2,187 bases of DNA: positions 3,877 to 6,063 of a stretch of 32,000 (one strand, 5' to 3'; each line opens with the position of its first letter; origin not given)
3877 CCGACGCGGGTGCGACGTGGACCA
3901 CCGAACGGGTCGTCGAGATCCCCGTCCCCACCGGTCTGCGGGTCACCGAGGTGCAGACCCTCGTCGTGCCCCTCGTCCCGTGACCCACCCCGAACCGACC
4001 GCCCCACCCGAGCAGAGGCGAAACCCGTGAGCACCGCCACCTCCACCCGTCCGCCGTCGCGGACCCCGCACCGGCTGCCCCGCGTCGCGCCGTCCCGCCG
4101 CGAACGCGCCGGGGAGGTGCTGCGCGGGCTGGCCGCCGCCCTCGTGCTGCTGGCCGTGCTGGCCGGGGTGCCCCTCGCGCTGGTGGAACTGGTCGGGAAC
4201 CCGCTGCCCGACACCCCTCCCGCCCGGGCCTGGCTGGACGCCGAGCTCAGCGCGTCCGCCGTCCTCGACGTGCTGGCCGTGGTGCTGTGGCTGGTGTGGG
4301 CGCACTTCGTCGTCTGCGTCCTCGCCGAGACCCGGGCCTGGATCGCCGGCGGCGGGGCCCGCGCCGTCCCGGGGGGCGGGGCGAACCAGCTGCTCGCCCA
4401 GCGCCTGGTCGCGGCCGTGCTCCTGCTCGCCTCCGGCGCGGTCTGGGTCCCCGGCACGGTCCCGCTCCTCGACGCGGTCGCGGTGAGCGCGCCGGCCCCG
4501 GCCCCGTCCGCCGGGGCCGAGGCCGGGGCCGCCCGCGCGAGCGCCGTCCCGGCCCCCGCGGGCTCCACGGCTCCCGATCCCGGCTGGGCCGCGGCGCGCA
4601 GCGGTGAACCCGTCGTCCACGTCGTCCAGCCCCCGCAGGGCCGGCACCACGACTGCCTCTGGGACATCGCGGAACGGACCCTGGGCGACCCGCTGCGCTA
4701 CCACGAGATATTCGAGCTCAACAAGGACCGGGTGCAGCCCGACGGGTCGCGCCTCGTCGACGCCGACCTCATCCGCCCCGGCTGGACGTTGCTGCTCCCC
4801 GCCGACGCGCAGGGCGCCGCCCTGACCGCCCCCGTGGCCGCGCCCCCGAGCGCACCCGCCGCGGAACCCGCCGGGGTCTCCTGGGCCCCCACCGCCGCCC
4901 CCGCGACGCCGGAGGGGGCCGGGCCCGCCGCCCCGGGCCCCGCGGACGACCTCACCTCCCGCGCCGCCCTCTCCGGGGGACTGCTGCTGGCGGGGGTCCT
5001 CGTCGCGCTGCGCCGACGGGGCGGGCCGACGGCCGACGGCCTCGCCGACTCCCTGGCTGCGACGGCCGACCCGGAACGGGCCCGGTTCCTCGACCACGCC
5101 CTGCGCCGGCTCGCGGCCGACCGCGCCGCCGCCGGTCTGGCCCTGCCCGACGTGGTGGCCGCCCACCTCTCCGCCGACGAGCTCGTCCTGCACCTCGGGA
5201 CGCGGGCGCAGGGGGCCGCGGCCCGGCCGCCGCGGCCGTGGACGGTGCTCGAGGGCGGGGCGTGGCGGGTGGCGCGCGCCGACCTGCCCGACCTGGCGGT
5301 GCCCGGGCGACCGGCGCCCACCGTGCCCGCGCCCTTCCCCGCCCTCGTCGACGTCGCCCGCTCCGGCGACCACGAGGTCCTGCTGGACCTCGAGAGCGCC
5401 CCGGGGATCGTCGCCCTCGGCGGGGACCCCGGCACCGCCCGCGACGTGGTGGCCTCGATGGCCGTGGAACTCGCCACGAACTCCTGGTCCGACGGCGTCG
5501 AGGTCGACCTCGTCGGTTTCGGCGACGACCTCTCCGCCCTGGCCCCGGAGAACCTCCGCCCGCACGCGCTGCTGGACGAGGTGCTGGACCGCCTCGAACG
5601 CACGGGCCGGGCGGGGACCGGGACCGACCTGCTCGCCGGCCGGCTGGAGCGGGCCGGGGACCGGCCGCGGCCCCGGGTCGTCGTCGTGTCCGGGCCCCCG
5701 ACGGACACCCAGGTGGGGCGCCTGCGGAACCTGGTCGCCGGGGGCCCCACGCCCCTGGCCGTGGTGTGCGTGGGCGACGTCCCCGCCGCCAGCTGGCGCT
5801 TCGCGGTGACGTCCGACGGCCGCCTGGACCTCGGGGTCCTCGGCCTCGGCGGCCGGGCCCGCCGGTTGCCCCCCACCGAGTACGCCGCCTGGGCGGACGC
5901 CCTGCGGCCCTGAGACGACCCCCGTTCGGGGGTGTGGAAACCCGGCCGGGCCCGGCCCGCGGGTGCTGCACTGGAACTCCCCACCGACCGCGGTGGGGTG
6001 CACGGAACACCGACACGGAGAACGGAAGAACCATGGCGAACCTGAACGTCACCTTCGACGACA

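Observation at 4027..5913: A LysM membrane protein whose cytoplasmic tail resembles a Walker-A-less FtsK/EssC ATPase domain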

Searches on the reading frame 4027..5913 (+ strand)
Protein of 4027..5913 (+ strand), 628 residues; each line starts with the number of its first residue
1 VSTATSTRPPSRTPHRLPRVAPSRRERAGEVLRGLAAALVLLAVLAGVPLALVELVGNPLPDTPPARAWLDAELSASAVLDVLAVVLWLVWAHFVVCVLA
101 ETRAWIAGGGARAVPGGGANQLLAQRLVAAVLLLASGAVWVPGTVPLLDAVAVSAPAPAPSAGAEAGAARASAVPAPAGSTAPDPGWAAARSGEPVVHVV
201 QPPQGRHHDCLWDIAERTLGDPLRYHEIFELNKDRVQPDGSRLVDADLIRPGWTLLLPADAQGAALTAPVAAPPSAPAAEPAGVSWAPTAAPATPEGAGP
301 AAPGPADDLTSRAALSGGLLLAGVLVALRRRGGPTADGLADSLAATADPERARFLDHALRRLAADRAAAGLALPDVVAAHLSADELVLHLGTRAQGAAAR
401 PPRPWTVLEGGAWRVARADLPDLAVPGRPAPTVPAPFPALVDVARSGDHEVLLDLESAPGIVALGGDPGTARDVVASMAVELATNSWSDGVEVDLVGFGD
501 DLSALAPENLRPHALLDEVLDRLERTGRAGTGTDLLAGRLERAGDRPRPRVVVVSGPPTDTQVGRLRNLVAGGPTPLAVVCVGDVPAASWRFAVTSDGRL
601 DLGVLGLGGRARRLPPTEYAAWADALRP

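Call 3: search_protein_families(library=pfam, proteins=[window:4027-5913:+], max_evalue=0.01)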
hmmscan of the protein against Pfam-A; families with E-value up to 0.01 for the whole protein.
window:4027-5913:+ (628 aa): 0 families

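Call 4: search_protein_families(library=ncbifam, proteins=[window:4027-5913:+], max_evalue=0.01)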
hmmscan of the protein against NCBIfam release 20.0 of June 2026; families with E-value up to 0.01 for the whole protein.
window:4027-5913:+ (628 aa): 1 family
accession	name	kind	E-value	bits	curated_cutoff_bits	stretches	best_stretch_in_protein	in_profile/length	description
NF008399.0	PRK11198.1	equivalog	0.00047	20.6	134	1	208-259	103-147/149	peptidoglycan-binding protein LysM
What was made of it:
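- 4612..4800 (+): LysM-like beta-alpha-alpha-beta module (residues 196-258), predicted to be extracytoplasmic and flanked by Pro/Ala-rich linkers. NCBIfam LysM E=4.7e-4 (call 4).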

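Call 10: find_homologous_proteins(query=window:4027-5913:+, max_evalue=0.001)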
Query window:4027-5913:+ (628 aa): 586 proteins with E <= 0.001 among 8000 candidates; the best 120 are listed.
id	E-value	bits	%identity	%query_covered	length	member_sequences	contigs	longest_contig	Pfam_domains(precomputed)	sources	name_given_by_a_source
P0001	0.0e+0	1329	100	100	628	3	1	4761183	-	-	-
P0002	9.7e-268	908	74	100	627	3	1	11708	-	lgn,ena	-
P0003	1.4e-265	901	73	100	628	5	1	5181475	-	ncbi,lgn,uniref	ncbi:LysM peptidoglycan-binding domain-containing protein [Kineococcus sp. R86509]|uniref:LysM pepti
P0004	2.8e-225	768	65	100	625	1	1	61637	-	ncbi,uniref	ncbi:LysM peptidoglycan-binding domain-containing protein [Kineococcus sp. SYSU DK003]|uniref:LysM p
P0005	5.1e-216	737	63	97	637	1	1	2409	-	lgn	-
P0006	3.6e-209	715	60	99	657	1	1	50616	-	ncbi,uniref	ncbi:LysM peptidoglycan-binding domain-containing protein [Kineococcus sp. SYSU DK005]|uniref:LysM p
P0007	2.4e-206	705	61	99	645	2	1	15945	-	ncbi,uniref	ncbi:LysM peptidoglycan-binding domain-containing protein [Kineococcus arenarius]|uniref:LysM peptid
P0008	7.2e-195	667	57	94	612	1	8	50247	-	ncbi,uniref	ncbi:LysM peptidoglycan-binding domain-containing protein [Kineococcus auxinigenes]|uniref:LysM pept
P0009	7.6e-167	575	53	95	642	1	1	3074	-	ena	-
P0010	1.2e-166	574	55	97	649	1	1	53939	-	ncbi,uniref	ncbi:hypothetical protein [Kineococcus sp. G2]|uniref:hypothetical protein n=1 Tax=Kineococcus sp. G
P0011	5.0e-165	569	55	98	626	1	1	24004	-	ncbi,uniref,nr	ncbi:hypothetical protein [Kineococcus rubinsiae]|uniref:hypothetical protein n=1 Tax=Kineococcus ru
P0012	1.3e-164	567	54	99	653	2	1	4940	-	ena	-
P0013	1.3e-161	558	54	96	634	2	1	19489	-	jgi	-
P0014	7.1e-161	555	72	22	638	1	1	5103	-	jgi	-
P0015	3.7e-156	540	53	97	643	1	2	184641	-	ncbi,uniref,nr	ncbi:LysM peptidoglycan-binding domain-containing protein [Paenibacillus sp. TRM 82003]|uniref:LysM 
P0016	1.3e-149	518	51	98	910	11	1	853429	-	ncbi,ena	-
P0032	5.2e-137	476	47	96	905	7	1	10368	PF03704.24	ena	-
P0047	6.1e-131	456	46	89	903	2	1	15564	PF03704.24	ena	-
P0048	9.5e-131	456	45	98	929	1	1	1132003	-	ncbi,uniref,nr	ncbi:bacterial transcriptional activator domain-containing protein [Nocardioides mangrovicus]|uniref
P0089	7.7e-121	423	44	97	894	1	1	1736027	-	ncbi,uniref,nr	ncbi:hypothetical protein [Nocardioides sp. CER19]|uniref:LysM peptidoglycan-binding domain-containi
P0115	1.4e-115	406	42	100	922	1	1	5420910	-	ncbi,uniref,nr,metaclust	ncbi:LysM peptidoglycan-binding domain-containing protein [Luteipulveratus mongoliensis]|uniref:Bact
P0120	1.4e-114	402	46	44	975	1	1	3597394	-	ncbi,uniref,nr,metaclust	ncbi:putative integral membrane protein [Serinicoccus hydrothermalis]|uniref:Putative integral membr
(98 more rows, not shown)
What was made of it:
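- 4027..5913 (+): Gene for the 628-aa LysM / 4-TM / FtsK-fold pseudo-ATPase protein (GTG start, stop included). An identical 628-aa protein in public data and more than 580 homologues (call 10).
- Checked: An identical 628-aa protein is already called in public data, and the closest homologue (P0003, 628 aa) aligns over 100% of it, which supports the GTG start at 4027 (call 10).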

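Call 11: search_protein_families(library=pfam, proteins=[P0016, P0048, P0115, P0120, P0032, P0003, P0089], max_evalue=1)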
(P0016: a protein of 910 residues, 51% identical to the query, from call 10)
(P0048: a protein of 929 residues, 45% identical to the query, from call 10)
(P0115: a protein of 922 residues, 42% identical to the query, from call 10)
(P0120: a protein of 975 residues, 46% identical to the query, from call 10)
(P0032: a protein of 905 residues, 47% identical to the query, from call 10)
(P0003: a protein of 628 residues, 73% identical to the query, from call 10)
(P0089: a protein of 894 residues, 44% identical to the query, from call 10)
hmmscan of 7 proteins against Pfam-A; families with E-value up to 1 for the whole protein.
P0016 (910 aa): 1 family
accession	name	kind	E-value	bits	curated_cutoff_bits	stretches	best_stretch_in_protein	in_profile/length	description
PF03704.23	BTAD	-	0.016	16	22.1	1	764-869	5-115/146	Bacterial transcriptional activator domain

P0048 (929 aa): 5 families
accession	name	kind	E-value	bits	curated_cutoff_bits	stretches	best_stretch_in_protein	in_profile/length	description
PF13428.12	TPR_14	-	0.00055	20.8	23.5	1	843-880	7-44/44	Tetratricopeptide repeat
PF01476.26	LysM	-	0.027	14.9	20.9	1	214-263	7-43/43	LysM domain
PF03704.23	BTAD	-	0.043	14.6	22.1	1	802-879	30-104/146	Bacterial transcriptional activator domain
PF22868.1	YmiA-like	-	0.11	12.7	27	0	71-95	21-45/46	Protein YmiA-like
PF14559.12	TPR_19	-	0.33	11.8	25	1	847-880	1-34/68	Tetratricopeptide repeat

P0115 (922 aa): 2 families
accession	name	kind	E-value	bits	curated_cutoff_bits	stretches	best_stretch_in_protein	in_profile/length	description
PF13428.12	TPR_14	-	0.11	13.6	23.5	1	837-873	8-44/44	Tetratricopeptide repeat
PF01476.26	LysM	-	0.22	12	20.9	1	211-237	7-28/43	LysM domain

P0120 (975 aa): 1 family
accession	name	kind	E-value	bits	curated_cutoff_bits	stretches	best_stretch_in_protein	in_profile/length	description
PF19135.5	DUF5818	-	0.8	9.8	27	0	811-833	8-31/57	Protein of unknown function (DUF5818)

P0032 (905 aa): 3 families
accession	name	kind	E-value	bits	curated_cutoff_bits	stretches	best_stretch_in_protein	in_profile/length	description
PF03704.23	BTAD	-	5.1e-06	27.3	22.1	1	769-896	21-145/146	Bacterial transcriptional activator domain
PF13197.11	DUF4013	-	0.00046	20.5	26.9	1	19-134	35-156/168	Protein of unknown function (DUF4013)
PF19419.5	DUF5983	-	0.064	14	27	1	371-431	14-73/90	Family of unknown function (DUF5983) C-terminal domain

P0003 (628 aa): 1 family
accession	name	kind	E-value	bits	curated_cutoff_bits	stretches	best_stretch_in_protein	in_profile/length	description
PF08122.17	NDUF_B12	-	0.11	12.8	22.7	1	24-51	15-42/55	NADH-ubiquinone oxidoreductase B12 subunit family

P0089 (894 aa): 0 families

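Call 15: search_solved_structures(query=A1, max_evalue=10, show_alignments=3)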
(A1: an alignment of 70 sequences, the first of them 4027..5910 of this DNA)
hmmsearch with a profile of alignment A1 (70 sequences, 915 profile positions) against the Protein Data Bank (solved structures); distinct sequences matched with E-value up to 10: 1.
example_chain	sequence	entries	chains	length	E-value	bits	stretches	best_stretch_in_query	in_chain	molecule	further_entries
9g8s_T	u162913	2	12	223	0.082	14.5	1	177-236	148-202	Peptidoglycan-binding LysM protein | gp61 - Tail tube initiator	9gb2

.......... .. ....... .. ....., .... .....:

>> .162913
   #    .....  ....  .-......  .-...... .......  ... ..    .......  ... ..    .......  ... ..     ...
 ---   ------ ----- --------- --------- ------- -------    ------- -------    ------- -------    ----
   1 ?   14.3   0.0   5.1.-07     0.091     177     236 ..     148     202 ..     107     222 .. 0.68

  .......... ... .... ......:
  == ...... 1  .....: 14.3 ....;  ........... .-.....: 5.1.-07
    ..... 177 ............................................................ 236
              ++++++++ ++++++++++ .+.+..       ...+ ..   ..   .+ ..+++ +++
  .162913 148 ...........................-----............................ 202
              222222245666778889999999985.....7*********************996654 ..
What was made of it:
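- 4612..4800 (+): Profile match to a PDB LysM protein, E=0.08 (call 15).
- On LysM domain (Pfam PF01476): The family profile matches a PDB LysM protein at E=0.08 (call 15).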

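Call 16: find_encoding_contigs(protein=P0048, flank=10000, max_places=1)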
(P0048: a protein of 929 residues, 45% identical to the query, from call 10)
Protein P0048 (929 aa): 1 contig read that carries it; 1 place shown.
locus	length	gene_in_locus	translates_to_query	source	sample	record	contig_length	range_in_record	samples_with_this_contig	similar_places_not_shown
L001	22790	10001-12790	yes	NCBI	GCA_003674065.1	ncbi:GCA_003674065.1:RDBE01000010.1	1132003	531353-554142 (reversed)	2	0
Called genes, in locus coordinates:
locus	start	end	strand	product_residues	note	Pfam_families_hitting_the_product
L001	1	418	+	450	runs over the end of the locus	PF00067:p450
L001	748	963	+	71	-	PF26606:SCO4848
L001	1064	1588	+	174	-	-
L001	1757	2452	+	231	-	-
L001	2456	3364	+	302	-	-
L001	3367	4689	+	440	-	PF00437:T2SSE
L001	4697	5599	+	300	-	PF00482:T2SSF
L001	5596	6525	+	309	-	PF00482:T2SSF (weak)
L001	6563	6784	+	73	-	-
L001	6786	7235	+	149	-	PF07811:TadE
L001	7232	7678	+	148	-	PF07811:TadE (weak)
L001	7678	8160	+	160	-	PF13400:Tad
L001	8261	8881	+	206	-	-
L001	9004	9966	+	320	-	-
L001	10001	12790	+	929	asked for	-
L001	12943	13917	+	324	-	PF00254:FKBP_C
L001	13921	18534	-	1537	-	PF01580:FtsK_SpoIIIE, PF13191:AAA_16 (faint), PF13401:AAA_22 (faint), PF20703:nSTAND1 (faint), PF01580:FtsK_SpoIIIE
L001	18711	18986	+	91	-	PF06013:WXG100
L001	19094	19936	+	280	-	-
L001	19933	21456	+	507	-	-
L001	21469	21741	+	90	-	-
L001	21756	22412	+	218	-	-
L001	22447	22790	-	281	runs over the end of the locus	PF00248:Aldo_ket_red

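Call 17: find_encoding_contigs(protein=P0115, flank=10000, max_places=1)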
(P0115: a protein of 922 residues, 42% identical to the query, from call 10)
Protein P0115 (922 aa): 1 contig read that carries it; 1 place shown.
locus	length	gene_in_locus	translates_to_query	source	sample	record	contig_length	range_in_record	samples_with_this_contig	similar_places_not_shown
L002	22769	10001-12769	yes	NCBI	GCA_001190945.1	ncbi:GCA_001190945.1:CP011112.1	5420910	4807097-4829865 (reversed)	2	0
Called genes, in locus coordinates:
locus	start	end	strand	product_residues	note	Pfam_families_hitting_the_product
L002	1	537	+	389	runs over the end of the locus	-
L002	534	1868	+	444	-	PF00437:T2SSE, PF27713:UCP018868 (weak)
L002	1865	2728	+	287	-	PF00482:T2SSF (weak)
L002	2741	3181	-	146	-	PF13328:HD_4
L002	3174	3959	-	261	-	-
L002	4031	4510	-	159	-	-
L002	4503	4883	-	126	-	-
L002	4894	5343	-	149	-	-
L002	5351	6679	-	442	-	-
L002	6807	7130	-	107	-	-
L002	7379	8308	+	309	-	-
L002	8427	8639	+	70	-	-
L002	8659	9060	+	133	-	PF07811:TadE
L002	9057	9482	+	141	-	PF07811:TadE (weak)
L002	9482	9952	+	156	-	PF13400:Tad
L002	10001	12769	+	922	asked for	-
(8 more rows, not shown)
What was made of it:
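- In other taxa 4-5 further conserved genes follow the WXG100 gene and could be the membrane subunits (calls 16, 17).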

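Call 29: predict_structure(alignment_id=A1)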
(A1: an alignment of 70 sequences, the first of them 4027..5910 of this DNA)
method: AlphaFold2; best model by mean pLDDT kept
length: 628 residues; sequences in the alignment: 70
mean_pLDDT: 77.4   pTM: 0.58
mean pLDDT of the five models: 77.4, 76.6, 76.4, 76.3, 75.3
residues with pLDDT >= 90: 252; 70-90: 193; 50-70: 75; < 50: 108
segments of 3 or more residues with pLDDT < 50: 1-8, 13-18, 111-118, 144-188, 271-291, 298-304, 313-315
pLDDT, mean of each block of 10 residues (from residue 1): 42 47 81 84 83 77 68 72 78 82 72 47 63 60 43 31 30 37 41 86 89 96 96 91 90 95 78 35 38 48 49 61 85 86 84 95 94 93 97 82 94 96 84 92 95 90 97 97 91 94 92 97 81 66 76 97 94 82 94 96 92 91 85
secondary structure, 60 per line:
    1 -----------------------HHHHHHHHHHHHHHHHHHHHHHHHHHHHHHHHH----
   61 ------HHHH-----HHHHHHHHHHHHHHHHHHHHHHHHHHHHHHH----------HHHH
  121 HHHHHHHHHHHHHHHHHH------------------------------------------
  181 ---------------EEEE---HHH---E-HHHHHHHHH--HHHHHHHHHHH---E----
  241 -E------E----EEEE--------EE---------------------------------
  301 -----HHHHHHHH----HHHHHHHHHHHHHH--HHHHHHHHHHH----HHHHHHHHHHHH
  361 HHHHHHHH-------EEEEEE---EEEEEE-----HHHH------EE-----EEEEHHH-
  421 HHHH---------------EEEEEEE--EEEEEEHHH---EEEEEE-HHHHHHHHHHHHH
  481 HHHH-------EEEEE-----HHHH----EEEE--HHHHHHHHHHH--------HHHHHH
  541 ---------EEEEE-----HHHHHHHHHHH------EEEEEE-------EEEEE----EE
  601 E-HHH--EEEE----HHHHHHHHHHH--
elements in order: H24-56 H67-70 H76-106 H117-138 E196-199 H211-219 H222-232 E254-257 H306-313 H318-331 H334-344 H349-368 E376-381 E385-390 H396-399 E413-416 H421-424 E440-446 E449-454 E461-466 H468-484 E492-496 H502-505 E510-513 H516-526 H535-540 E550-554 H560-570 E577-582 E590-594 E599-601 E608-611 H616-626
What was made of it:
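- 4612..4800 (+): AF2 pLDDT 86-96 (call 29).
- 4963..5019 (+): TM4 (residues 313-331) followed by RRR. AF2 helix H318-331 (call 29).
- On LysM domain (Pfam PF01476): AF2 gives E196-199, H211-219, H222-232, E254-257 at pLDDT 86-96 (call 29).
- Checked: AF2 gives a beta-alpha-alpha-beta unit at pLDDT 86-96 (call 29).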

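Call 31: fold_search(model_id=the predicted structure, library=pdb)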
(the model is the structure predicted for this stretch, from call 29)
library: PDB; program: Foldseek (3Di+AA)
matches with E <= 10: 1063; with E <= 0.001: 36
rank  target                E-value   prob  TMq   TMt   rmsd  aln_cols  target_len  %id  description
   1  6o1x_A                1.5e-06  1.00  0.23  0.38  17.3       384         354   11  Structure of pCW3 conjugation coupling protein TcpA monomer form with ATPgS (released 2020-02-26)
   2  4nh0_A                5.8e-06  1.00  0.22  0.17  18.4       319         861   11  Cytoplasmic domain of the Thermomonospora curvata Type VII Secretion ATPase EccC (released 2015-02-11)
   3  2ius_F                1.0e-05  1.00  0.22  0.33  16.1       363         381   13  E. coli FtsK motor domain (released 2006-08-29)
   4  2ius_E                1.2e-05  1.00  0.21  0.32  15.7       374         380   15  E. coli FtsK motor domain (released 2006-08-29)
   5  6t8g_F                1.6e-05  1.00  0.22  0.32  15.2       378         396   13  Stalled FtsK motor domain bound to dsDNA (released 2019-11-20)
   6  6o1y_B                1.8e-05  1.00  0.24  0.39  16.5       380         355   10  Structure of pCW3 conjugation coupling protein TcpA monomeric form with ATP (released 2020-02-26)
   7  4n1a_A                1.9e-05  1.00  0.21  0.24  18.4       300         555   14  Thermomonospora curvata EccC (ATPases 2 and 3) in complex with a signal sequence peptide (released 2015-02-11)
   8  6t8g_B                2.1e-05  1.00  0.22  0.32  14.8       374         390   12  Stalled FtsK motor domain bound to dsDNA (released 2019-11-20)
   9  4n1a_B                2.3e-05  1.00  0.21  0.24  18.1       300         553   13  Thermomonospora curvata EccC (ATPases 2 and 3) in complex with a signal sequence peptide (released 2015-02-11)
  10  6o1w_A                2.4e-05  1.00  0.23  0.37  17.0       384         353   12  Structure of pCW3 conjugation coupling protein TcpA monomer orthorhombic crystal form (released 2020-02-26)
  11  6t8g_A                2.4e-05  1.00  0.23  0.34  14.9       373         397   13  Stalled FtsK motor domain bound to dsDNA (released 2019-11-20)
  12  6t8g_C                2.4e-05  1.00  0.22  0.31  15.8       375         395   12  Stalled FtsK motor domain bound to dsDNA (released 2019-11-20)
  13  6t8o_C                2.5e-05  1.00  0.22  0.32  15.7       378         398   13  Stalled FtsK motor domain bound to dsDNA end (released 2019-11-20)
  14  6umm_E                3.2e-05  1.00  0.22  0.38   4.8       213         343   19  A complete structure of the ESX-3 translocon complex (released 2019-10-23)
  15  2ius_A                3.8e-05  1.00  0.22  0.33  15.8       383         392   15  E. coli FtsK motor domain (released 2006-08-29)
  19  4n1a_C                5.9e-05  1.00  0.22  0.25   5.9       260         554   16  Thermomonospora curvata EccC (ATPases 2 and 3) in complex with a signal sequence peptide (released 2015-02-11)
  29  5fv0_A                1.8e-04  1.00  0.20  0.24  17.8       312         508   13  The cytoplasmic domain of EssC (released 2016-03-02)
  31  9jv8                  3.6e-04  1.00  0.24  0.49   4.9       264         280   14  Crystal structure of M. tuberculosis EccCb1-D2 domain (released 2025-10-08)
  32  8rin_B                4.8e-04  1.00  0.20  0.43   7.1       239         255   13  Crystal structure of EccC5 DUF domain of Mycobacterium tuberculosis (released 2024-11-27)
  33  8rin_A                5.7e-04  1.00  0.20  0.44   6.8       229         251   15  Crystal structure of EccC5 DUF domain of Mycobacterium tuberculosis (released 2024-11-27)
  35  4lya                  7.2e-04  1.00  0.19  0.23   6.1       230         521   12  EssC (ATPases 2 and 3) from Geobacillus thermodenitrificans (SeMet) (released 2015-02-04)
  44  5fv0_B                2.6e-03  1.00  0.20  0.26   5.4       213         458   15  The cytoplasmic domain of EssC (released 2016-03-02)
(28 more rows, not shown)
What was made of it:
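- Checked: The full-length model gives the same picture (call 31).
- The full-length model gives the same result (calls 29, 31).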
